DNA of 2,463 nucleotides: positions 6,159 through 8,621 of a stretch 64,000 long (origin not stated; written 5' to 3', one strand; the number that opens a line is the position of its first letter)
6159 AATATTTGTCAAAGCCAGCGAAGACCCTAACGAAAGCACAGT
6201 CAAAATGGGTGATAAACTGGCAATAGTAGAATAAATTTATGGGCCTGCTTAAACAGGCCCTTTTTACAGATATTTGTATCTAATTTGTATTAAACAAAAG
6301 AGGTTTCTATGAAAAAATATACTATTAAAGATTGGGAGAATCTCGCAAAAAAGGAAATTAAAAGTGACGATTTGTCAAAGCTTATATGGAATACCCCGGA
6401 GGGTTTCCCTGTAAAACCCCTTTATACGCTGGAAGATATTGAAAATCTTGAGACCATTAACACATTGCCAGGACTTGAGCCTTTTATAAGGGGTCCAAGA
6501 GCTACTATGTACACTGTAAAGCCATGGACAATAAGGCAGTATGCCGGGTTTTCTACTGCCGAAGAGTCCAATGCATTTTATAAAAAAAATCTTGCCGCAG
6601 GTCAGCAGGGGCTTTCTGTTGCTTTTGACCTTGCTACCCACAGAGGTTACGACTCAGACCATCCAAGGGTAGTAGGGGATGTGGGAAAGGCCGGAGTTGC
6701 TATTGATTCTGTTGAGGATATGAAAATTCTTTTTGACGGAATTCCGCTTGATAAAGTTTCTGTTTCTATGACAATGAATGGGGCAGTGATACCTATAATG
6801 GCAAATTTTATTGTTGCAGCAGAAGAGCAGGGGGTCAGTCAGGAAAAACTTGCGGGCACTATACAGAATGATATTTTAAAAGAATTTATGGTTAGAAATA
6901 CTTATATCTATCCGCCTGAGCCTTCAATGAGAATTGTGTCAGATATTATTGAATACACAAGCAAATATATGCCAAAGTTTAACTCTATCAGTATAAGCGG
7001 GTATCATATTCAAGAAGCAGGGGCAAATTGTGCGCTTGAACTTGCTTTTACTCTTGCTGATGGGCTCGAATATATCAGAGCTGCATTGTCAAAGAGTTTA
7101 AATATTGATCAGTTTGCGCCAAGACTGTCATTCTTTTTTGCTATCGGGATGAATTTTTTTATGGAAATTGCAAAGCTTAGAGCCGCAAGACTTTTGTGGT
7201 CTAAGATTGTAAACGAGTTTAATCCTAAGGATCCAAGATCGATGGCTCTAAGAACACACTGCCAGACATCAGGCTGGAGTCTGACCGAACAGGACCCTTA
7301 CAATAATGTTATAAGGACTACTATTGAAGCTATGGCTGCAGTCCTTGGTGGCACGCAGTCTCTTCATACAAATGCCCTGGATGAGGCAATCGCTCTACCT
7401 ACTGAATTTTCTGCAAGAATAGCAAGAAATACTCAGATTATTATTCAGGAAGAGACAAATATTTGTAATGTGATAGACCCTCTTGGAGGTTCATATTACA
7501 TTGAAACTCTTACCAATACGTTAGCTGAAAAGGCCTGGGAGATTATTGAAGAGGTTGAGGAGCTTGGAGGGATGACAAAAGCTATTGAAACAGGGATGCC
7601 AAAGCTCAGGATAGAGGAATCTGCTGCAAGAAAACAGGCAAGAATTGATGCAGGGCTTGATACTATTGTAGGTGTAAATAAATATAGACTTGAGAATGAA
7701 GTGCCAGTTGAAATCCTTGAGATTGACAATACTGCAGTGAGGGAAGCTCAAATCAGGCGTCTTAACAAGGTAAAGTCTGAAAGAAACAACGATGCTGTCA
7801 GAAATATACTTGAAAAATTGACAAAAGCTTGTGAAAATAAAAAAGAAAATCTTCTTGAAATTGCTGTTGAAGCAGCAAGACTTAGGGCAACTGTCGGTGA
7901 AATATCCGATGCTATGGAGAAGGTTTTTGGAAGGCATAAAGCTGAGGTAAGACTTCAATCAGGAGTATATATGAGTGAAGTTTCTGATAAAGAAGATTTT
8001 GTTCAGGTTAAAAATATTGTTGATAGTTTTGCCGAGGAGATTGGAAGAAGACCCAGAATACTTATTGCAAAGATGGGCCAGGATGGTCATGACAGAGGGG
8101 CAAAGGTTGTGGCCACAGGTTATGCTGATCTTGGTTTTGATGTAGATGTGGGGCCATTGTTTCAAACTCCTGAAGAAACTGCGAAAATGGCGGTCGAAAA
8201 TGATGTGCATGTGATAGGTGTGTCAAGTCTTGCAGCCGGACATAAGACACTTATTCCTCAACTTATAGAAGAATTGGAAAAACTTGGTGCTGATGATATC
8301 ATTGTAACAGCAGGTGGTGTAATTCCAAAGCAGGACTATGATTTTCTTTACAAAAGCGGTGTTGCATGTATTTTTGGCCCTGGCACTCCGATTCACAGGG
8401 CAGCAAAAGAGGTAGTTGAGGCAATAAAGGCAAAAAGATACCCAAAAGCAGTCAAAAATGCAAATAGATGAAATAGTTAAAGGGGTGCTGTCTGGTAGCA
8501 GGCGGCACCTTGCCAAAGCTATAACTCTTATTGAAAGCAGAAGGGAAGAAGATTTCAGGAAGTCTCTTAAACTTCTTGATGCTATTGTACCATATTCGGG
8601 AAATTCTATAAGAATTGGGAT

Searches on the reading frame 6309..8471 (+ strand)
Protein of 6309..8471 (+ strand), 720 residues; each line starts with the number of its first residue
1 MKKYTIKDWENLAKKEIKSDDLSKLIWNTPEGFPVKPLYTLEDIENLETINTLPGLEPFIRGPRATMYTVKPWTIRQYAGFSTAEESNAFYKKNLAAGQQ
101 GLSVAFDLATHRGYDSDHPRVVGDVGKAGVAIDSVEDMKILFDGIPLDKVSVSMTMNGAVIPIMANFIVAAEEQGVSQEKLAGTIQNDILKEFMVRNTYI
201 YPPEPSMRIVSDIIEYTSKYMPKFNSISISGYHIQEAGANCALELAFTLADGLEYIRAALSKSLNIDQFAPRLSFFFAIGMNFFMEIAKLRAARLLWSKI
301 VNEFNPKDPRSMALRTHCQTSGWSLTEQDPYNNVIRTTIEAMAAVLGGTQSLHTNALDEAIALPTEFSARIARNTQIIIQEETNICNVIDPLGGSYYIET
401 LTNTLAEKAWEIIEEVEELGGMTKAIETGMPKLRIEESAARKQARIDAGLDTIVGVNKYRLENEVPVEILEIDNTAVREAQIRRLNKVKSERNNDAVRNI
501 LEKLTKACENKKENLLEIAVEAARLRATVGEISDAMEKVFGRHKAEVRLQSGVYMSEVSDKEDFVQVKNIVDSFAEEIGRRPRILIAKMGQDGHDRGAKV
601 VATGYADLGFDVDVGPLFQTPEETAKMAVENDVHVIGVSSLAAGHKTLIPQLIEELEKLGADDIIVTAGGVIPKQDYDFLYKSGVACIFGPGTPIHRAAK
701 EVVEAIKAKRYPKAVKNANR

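Call 7: search_protein_families(library=pfam, proteins=[window:6309-8471:+])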
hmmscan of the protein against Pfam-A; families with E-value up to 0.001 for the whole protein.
window:6309-8471:+ (720 aa): 2 families
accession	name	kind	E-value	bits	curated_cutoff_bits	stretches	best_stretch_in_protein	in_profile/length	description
PF01642.28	MM_CoA_mutase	-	2.6e-244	811.9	22.1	1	29-541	2-512/512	Methylmalonyl-CoA mutase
PF02310.24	B12-binding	-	2.9e-19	69.5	32.1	1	583-694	2-115/121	B12 binding domain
